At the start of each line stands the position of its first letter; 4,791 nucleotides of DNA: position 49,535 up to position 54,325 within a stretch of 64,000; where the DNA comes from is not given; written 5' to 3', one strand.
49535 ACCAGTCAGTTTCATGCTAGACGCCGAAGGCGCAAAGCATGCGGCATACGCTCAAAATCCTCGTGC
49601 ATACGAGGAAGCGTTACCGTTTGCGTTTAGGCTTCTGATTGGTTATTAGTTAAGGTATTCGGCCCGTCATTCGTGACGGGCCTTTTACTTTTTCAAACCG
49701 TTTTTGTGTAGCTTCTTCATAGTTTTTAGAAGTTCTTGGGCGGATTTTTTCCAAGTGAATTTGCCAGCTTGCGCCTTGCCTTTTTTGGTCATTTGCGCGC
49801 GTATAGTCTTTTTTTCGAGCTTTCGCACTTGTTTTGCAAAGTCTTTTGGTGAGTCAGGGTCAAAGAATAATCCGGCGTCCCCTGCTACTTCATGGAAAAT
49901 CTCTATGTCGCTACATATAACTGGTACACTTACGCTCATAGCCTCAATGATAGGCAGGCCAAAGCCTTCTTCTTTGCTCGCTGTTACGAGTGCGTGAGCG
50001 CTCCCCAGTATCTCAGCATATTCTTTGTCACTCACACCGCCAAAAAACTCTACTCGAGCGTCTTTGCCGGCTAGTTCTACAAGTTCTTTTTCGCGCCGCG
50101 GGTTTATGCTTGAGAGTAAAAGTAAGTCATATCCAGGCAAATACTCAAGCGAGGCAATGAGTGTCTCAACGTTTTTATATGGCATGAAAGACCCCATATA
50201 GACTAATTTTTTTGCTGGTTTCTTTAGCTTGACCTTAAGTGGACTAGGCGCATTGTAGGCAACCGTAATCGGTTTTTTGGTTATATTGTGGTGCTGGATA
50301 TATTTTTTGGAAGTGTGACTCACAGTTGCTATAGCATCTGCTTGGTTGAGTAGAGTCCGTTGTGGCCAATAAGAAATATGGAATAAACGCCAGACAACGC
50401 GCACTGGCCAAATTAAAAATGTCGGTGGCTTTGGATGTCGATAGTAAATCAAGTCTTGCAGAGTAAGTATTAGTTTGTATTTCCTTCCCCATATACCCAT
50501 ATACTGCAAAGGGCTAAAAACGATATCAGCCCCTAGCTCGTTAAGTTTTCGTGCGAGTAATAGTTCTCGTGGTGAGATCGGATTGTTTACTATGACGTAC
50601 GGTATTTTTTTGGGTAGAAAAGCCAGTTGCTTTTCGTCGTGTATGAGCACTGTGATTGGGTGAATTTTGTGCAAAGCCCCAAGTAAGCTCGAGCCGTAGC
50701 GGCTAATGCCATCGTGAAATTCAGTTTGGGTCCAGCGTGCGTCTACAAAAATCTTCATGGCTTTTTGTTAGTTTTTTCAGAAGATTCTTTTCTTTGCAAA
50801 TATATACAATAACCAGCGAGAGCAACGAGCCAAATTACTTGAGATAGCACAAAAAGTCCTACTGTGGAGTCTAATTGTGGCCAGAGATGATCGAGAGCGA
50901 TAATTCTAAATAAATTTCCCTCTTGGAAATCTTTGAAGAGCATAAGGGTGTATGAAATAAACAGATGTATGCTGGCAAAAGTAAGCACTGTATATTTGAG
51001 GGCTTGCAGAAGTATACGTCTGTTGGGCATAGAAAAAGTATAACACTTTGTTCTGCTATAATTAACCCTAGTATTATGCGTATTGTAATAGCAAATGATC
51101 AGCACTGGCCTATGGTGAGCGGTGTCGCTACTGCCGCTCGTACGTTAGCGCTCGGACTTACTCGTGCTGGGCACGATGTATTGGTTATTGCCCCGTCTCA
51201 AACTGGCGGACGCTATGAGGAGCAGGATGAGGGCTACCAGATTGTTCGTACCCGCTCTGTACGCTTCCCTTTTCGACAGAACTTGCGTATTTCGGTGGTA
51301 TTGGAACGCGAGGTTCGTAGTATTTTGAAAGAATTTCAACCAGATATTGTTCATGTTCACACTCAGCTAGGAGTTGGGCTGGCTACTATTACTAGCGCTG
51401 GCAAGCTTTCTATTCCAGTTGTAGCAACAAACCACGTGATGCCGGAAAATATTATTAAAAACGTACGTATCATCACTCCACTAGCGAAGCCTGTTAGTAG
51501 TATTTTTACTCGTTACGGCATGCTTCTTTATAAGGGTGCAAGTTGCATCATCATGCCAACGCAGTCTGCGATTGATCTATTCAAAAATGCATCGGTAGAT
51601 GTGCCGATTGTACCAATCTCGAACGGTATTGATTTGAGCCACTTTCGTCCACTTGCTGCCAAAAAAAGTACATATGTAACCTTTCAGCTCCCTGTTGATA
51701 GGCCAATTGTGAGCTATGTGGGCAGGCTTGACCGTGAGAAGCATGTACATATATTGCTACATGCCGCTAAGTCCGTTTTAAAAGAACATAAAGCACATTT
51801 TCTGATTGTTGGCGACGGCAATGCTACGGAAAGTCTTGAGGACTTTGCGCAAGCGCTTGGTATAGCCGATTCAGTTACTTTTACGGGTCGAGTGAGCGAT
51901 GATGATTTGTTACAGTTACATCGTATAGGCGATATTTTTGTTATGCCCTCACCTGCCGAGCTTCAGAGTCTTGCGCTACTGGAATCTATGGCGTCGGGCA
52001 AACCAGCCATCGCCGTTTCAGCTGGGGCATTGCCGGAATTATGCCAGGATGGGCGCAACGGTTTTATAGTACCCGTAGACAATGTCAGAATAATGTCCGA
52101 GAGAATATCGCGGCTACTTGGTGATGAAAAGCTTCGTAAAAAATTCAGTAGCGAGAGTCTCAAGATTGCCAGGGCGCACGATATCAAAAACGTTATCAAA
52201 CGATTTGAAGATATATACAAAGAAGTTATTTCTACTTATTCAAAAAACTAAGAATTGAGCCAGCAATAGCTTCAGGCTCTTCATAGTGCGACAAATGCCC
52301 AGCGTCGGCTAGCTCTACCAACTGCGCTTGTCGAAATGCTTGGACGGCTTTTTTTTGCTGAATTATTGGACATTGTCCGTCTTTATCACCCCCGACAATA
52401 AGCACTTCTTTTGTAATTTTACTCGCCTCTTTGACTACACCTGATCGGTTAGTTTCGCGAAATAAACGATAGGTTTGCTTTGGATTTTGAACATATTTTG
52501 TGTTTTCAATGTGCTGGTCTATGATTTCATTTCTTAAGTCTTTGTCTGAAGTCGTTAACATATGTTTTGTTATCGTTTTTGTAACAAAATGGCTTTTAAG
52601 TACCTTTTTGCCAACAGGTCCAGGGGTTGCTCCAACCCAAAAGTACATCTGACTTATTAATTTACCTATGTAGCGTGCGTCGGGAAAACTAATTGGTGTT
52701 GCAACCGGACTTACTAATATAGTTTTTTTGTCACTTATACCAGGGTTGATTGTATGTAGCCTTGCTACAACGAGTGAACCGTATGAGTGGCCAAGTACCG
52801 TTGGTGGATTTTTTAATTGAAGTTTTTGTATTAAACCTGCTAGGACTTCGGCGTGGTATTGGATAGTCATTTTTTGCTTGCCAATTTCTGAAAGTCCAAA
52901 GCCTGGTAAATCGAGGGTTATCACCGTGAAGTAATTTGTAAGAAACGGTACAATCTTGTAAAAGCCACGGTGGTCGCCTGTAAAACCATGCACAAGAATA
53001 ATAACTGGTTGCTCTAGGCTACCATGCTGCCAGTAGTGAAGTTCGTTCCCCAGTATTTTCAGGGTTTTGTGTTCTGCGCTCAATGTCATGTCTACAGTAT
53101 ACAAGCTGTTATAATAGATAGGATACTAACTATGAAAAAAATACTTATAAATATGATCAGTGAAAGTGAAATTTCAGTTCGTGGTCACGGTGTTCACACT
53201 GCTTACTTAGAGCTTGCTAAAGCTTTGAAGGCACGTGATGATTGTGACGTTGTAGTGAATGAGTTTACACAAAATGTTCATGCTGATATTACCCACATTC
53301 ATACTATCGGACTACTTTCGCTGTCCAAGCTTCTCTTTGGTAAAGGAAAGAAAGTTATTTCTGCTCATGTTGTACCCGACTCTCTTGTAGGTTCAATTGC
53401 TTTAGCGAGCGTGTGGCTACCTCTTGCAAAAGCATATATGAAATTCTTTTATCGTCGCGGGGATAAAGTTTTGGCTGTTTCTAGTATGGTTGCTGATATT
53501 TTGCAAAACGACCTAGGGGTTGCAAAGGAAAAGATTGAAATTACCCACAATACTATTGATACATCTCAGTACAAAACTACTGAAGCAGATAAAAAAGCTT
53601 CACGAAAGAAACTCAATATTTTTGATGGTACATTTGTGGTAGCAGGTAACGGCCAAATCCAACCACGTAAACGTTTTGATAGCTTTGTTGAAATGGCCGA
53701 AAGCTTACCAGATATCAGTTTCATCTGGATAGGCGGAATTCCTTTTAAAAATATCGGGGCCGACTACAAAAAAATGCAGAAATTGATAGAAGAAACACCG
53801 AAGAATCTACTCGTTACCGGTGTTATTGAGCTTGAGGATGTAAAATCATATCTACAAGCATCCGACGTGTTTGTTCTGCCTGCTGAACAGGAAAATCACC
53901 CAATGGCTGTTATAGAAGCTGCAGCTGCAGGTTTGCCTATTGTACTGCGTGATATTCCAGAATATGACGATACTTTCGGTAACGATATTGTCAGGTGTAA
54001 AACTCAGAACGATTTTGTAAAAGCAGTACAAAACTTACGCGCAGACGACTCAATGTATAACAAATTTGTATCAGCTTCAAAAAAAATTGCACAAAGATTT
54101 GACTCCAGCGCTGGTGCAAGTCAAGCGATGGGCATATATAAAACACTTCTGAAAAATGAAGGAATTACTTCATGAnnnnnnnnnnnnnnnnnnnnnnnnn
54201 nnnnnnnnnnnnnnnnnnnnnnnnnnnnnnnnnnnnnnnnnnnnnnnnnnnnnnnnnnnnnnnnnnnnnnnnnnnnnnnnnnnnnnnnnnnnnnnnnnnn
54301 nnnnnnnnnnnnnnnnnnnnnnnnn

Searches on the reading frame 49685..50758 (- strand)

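Call 11: search_protein_families(library=pfam, proteins=[window:49685-50758:-])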
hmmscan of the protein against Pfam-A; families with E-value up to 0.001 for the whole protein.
window:49685-50758:- (357 aa): 4 families
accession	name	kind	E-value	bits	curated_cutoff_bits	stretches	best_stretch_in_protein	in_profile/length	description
PF00534.26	Glycos_transf_1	-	3.4e-26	92.2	26.4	1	177-328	10-170/172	Glycosyl transferases group 1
PF13692.12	Glyco_trans_1_4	-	3.4e-20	73.2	27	1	183-314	2-139/142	Glycosyl transferases group 1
PF13439.12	Glyco_transf_4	-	9.3e-08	32.7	28.5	1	17-169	3-164/170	Glycosyltransferase Family 4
PF20706.3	GT4-conflict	-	4.9e-05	22.9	26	1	244-284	272-312/385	Family 4 Glycosyltransferase in conflict systems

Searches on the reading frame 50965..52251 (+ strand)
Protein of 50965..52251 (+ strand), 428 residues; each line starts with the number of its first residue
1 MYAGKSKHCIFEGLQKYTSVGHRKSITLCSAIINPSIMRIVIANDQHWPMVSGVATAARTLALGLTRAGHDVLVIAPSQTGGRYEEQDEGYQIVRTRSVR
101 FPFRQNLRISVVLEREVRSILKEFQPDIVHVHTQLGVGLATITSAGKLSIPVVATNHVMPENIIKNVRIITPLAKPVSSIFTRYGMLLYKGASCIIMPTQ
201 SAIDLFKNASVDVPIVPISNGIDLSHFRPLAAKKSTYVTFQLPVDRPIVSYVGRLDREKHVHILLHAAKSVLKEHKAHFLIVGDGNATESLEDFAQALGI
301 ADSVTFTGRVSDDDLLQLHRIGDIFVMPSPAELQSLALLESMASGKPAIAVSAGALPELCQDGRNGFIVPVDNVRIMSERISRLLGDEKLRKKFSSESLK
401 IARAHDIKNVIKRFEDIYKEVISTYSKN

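Call 11: search_protein_families(library=pfam, proteins=[window:50965-52251:+])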
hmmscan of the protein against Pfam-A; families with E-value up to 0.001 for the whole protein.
window:50965-52251:+ (428 aa): 6 families
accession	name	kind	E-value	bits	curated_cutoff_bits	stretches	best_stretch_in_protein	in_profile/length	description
PF00534.26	Glycos_transf_1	-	2.2e-39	135.2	26.4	1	242-397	11-168/172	Glycosyl transferases group 1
PF13692.12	Glyco_trans_1_4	-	4.8e-36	124.6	27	1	246-387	1-142/142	Glycosyl transferases group 1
PF13439.12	Glyco_transf_4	-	4.3e-29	102.1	28.5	1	51-225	1-169/170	Glycosyltransferase Family 4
PF13579.12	Glyco_trans_4_4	-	2.9e-19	70.4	29.7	1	52-221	1-158/158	Glycosyl transferase 4-like domain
PF13477.12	Glyco_trans_4_2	-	3.7e-08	34.1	23.4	1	62-157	17-107/139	Glycosyl transferase 4-like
PF20706.3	GT4-conflict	-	6.5e-05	22.5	26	0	245-352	196-312/385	Family 4 Glycosyltransferase in conflict systems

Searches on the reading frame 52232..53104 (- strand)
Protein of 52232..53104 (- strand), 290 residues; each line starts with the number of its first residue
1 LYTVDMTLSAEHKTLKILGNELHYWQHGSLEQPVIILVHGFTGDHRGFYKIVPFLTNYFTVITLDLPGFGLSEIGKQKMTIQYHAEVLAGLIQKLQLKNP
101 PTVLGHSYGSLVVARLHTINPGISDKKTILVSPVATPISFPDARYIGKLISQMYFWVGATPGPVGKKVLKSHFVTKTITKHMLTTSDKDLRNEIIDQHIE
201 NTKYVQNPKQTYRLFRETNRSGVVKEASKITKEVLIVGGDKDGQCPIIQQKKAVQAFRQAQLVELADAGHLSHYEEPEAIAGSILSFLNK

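Call 11: search_protein_families(library=pfam, proteins=[window:52232-53104:-])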
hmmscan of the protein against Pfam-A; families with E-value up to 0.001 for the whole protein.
window:52232-53104:- (290 aa): 6 families
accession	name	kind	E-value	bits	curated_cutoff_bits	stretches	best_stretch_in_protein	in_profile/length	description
PF00561.26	Abhydrolase_1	-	3.4e-22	79.7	25.8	1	33-277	1-245/245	alpha/beta hydrolase fold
PF12697.13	Abhydrolase_6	-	2.4e-19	71.3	26.3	1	35-281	1-215/217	Alpha/beta hydrolase family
PF12146.15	Hydrolase_4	-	2.1e-12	47.3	27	1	33-275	5-237/239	Serine aminopeptidase, S33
PF03096.20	Ndr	-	1.3e-05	24.5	23.3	1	27-288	16-276/283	Ndr family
PF08386.16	Abhydrolase_4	-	1.6e-05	25.4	21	1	226-289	29-92/103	TAP-like protein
PF00975.26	Thioesterase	-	0.00029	21.6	26.4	0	35-112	3-79/226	Thioesterase domain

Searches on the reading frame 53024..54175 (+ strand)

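Call 11: search_protein_families(library=pfam, proteins=[window:53024-54175:+])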
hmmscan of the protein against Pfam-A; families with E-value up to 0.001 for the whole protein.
window:53024-54175:+ (383 aa): 6 families
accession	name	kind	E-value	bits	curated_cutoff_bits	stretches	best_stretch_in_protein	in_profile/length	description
PF00534.26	Glycos_transf_1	-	2.1e-20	73.4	26.4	1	189-354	1-171/172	Glycosyl transferases group 1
PF13692.12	Glyco_trans_1_4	-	9.8e-15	55.5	27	1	207-340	7-141/142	Glycosyl transferases group 1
PF13439.12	Glyco_transf_4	-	1.8e-13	51.3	28.5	1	85-181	71-169/170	Glycosyltransferase Family 4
PF13524.12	Glyco_trans_1_2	-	0.0001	22.7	25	1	238-353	14-126/144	Glycosyl transferase-like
PF13579.12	Glyco_trans_4_4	-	0.00044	21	29.7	0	108-176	92-157/158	Glycosyl transferase 4-like domain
PF20706.3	GT4-conflict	-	0.00049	19.6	26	0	271-309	273-311/385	Family 4 Glycosyltransferase in conflict systems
